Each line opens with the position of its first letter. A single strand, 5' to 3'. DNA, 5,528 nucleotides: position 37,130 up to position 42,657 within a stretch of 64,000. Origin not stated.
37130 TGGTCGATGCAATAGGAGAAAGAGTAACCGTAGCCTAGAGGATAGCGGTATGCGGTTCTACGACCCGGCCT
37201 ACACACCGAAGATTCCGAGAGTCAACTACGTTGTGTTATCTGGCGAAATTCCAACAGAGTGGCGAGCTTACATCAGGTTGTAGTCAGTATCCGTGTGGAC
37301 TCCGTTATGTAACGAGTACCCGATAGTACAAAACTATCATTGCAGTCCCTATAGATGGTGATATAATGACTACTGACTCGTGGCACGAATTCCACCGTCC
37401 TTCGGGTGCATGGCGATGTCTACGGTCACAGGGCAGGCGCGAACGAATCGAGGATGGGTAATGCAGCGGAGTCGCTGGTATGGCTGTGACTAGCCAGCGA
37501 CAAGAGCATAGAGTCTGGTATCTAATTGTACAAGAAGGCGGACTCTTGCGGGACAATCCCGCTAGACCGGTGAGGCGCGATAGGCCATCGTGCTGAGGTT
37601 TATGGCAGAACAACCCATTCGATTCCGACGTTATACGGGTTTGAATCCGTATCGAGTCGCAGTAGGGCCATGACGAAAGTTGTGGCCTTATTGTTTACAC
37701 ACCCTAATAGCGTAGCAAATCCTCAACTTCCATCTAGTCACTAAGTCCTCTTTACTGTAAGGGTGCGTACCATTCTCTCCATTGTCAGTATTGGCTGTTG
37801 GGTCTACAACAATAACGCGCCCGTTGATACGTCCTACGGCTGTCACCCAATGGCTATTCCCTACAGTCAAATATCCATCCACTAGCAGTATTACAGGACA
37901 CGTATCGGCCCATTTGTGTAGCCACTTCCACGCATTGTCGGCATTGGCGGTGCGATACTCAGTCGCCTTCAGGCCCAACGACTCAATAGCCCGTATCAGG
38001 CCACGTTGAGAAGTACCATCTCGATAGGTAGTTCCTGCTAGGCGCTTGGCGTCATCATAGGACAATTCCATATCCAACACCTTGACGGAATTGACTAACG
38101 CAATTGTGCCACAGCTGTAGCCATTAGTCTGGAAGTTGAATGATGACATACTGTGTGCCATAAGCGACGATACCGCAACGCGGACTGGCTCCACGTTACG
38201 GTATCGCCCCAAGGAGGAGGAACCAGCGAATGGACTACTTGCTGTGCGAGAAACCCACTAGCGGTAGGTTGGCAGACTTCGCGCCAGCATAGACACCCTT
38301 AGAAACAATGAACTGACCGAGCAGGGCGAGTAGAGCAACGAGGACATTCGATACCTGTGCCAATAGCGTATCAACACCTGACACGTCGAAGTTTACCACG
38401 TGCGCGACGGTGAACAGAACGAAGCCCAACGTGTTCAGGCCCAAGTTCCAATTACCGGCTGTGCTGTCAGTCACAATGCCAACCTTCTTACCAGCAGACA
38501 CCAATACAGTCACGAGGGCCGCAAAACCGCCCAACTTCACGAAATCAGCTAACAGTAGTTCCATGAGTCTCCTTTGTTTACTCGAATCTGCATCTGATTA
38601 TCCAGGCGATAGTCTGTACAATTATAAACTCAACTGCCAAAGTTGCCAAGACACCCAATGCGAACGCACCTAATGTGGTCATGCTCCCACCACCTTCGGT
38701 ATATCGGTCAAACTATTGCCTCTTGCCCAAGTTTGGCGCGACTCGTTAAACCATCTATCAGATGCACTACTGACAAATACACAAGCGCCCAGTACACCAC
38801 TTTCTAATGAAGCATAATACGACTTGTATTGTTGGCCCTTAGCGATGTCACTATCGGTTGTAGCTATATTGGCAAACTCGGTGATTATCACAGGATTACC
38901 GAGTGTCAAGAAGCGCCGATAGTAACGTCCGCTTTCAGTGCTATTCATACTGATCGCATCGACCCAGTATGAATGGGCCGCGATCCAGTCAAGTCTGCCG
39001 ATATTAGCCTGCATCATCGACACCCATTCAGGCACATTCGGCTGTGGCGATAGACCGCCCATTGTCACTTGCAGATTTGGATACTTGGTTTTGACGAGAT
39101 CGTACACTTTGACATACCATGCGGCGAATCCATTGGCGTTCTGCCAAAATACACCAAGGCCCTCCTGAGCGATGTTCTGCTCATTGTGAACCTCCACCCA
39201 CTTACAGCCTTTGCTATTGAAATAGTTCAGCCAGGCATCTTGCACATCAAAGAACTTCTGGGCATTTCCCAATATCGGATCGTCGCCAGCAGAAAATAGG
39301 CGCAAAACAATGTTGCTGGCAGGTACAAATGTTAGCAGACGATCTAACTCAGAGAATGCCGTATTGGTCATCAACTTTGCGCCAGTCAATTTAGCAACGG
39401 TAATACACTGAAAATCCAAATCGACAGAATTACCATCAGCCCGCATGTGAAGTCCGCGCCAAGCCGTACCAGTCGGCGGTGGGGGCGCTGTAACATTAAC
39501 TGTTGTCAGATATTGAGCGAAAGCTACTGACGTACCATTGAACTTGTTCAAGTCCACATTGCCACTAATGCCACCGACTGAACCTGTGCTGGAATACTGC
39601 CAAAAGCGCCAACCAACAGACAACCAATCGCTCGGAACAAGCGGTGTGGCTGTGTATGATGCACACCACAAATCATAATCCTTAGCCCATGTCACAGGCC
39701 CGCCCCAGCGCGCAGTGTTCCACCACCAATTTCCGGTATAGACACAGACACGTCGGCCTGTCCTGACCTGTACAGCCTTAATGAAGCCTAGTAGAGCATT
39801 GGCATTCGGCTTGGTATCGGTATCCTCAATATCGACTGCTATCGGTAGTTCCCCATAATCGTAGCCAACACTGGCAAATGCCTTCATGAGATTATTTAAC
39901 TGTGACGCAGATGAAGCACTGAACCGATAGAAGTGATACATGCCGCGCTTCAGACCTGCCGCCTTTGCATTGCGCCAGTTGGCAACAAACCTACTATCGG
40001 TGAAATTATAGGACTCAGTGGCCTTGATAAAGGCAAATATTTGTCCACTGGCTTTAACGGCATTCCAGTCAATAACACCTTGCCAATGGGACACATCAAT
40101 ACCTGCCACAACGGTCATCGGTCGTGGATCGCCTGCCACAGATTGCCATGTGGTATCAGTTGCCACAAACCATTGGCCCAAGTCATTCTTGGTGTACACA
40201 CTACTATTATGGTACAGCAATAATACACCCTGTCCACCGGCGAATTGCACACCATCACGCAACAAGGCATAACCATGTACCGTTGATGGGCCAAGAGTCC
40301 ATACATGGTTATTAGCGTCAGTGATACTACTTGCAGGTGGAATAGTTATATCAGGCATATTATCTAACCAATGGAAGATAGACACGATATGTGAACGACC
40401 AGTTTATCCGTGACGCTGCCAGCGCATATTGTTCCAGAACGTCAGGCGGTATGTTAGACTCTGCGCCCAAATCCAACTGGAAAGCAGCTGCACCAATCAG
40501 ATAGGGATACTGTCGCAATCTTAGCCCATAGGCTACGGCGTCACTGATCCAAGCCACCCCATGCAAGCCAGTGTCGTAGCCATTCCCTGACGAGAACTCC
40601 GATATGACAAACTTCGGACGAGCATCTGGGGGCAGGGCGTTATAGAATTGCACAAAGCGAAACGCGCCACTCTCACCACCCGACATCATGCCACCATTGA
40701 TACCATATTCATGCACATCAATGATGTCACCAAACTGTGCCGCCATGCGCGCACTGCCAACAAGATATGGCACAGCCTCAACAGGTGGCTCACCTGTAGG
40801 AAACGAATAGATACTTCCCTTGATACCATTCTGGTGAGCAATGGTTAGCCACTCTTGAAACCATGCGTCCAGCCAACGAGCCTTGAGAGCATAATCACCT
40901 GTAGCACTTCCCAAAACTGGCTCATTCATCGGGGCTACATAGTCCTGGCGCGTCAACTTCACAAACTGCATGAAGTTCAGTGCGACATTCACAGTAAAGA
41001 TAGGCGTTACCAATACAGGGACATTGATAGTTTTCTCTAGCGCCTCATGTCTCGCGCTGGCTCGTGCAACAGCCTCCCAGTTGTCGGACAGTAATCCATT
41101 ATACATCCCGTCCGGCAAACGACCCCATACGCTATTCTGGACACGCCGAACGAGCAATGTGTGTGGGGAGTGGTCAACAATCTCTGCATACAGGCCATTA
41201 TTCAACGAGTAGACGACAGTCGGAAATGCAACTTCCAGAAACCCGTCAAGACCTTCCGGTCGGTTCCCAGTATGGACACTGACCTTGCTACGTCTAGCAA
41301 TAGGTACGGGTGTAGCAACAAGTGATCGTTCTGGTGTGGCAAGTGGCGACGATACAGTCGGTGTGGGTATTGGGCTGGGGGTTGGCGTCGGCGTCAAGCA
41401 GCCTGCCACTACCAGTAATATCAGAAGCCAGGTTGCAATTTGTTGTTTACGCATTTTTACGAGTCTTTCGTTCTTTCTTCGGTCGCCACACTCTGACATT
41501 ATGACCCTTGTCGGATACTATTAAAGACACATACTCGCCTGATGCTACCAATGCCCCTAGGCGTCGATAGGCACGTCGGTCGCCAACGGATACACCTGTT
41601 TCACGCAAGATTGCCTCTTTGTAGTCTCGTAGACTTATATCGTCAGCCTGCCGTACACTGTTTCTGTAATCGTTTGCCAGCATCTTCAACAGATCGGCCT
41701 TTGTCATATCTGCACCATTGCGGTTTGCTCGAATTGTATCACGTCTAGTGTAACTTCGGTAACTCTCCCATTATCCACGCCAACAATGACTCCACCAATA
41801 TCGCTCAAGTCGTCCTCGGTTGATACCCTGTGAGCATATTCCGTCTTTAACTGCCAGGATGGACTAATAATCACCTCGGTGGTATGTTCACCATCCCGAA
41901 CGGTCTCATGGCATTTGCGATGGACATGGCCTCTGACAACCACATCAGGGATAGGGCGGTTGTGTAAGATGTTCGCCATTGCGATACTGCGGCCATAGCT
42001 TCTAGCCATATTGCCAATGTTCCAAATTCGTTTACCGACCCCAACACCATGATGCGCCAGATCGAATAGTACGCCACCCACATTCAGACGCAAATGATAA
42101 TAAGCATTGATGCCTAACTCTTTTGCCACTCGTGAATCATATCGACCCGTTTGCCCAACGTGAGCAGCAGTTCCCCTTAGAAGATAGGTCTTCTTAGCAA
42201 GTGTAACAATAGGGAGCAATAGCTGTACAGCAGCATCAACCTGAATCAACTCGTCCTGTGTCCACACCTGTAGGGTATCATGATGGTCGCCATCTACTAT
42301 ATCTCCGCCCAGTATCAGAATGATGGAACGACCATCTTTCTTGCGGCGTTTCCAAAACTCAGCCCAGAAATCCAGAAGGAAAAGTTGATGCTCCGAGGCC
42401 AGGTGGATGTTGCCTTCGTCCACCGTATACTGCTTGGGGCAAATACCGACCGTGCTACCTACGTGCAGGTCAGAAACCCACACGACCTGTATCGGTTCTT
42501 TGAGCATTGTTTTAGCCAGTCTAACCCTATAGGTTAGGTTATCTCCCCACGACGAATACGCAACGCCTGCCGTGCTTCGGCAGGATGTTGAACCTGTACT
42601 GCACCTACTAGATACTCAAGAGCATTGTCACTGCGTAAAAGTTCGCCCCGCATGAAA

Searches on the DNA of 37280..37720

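Call 43: search_rna_families(source=window, start=37280, end=37720, threshold=evalue, max_evalue=1, show_alignments=2)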
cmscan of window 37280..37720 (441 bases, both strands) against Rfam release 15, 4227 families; matches with E-value up to 1: 1.
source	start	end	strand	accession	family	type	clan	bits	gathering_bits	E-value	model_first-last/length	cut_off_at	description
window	37450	37613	+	RF02267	Vax2os1_2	Gene; lncRNA;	-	10.6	55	0.048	345-466/466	no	Vax2os1 conserved region 2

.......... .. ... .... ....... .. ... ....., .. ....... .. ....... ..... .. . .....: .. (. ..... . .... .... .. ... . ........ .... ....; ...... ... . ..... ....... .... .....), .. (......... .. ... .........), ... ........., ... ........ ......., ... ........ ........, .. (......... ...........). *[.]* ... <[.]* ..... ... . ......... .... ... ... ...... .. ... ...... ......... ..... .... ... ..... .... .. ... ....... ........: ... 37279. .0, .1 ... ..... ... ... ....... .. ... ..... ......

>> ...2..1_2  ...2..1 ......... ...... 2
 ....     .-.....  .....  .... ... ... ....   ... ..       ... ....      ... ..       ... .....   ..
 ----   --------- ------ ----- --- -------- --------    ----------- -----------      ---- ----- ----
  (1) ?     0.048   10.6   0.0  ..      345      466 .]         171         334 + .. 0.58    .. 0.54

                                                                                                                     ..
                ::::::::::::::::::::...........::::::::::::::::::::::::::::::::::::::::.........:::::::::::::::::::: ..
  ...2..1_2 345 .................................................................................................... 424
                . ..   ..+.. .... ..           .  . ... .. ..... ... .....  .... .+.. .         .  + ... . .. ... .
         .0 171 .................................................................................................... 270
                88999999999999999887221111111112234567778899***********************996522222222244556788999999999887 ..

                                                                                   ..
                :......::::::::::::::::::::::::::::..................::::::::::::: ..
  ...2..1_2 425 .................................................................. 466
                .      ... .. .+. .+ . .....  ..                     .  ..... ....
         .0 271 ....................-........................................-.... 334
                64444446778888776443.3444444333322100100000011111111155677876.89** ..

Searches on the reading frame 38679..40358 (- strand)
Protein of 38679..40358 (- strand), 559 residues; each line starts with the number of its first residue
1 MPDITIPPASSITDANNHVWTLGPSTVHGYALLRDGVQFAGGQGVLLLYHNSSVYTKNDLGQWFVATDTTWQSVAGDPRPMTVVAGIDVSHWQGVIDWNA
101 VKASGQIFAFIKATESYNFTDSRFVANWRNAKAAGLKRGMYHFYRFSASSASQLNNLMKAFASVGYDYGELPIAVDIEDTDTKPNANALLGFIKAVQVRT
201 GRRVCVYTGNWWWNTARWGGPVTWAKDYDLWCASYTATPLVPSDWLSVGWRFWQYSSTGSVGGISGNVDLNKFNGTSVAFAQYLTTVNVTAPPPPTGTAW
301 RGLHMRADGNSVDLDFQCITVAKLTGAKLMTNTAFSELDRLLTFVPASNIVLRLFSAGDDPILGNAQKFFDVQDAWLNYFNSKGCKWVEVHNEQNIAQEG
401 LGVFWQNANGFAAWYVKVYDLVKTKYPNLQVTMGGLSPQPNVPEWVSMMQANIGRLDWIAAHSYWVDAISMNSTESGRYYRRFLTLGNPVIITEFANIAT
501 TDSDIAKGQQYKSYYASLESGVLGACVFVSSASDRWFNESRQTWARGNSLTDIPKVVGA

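Call 15: search_protein_families(library=phrogs, proteins=[window:38679-40358:-], max_evalue=0.00001)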
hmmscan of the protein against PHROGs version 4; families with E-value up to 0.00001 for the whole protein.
window:38679-40358:- (559 aa): 5 families
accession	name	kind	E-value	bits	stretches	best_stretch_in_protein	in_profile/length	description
phrog_291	-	lysis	4e-40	139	1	83-360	112-329/509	endolysin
phrog_6219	-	lysis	1.5e-33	117.7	1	86-276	4-189/326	endolysin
phrog_6745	-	lysis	1.1e-26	94.6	1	81-260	1-186/396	endolysin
phrog_3084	-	lysis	5.9e-17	62.8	1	83-287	158-367/468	endolysin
phrog_23704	-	unknown function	1.1e-11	46.1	1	187-284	37-127/134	-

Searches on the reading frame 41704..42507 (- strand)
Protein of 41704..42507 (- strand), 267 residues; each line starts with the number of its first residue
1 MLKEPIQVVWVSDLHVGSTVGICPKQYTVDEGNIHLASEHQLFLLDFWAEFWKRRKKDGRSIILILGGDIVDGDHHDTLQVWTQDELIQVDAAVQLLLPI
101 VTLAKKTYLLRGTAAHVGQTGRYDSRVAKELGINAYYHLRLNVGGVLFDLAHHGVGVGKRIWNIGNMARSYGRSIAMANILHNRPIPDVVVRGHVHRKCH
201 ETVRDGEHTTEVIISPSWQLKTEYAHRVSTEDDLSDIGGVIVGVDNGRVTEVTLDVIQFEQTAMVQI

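Call 39: find_encoding_contigs(protein=window:41704-42507:-, flank=10000, max_places=2)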
Protein window:41704-42507:- (267 aa): 2 contigs read that carry it; 1 place shown.
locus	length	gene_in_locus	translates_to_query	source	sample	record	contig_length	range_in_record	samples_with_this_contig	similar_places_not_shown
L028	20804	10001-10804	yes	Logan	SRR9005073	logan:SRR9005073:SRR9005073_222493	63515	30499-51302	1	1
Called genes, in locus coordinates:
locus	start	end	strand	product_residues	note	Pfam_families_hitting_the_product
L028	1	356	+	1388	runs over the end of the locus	PF10145:PhageMin_Tail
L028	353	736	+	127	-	-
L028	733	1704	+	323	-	PF24032:YQBQ (faint)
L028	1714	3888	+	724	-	-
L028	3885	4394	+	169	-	-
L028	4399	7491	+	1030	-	-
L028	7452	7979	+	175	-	-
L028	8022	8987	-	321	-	PF02899:Phage_int_SAM_1 (weak), PF00589:Phage_integrase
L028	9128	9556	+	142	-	-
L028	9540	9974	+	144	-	-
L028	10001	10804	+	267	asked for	-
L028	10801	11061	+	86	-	-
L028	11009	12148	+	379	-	-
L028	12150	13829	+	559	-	PF01183:Glyco_hydro_25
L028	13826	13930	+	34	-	-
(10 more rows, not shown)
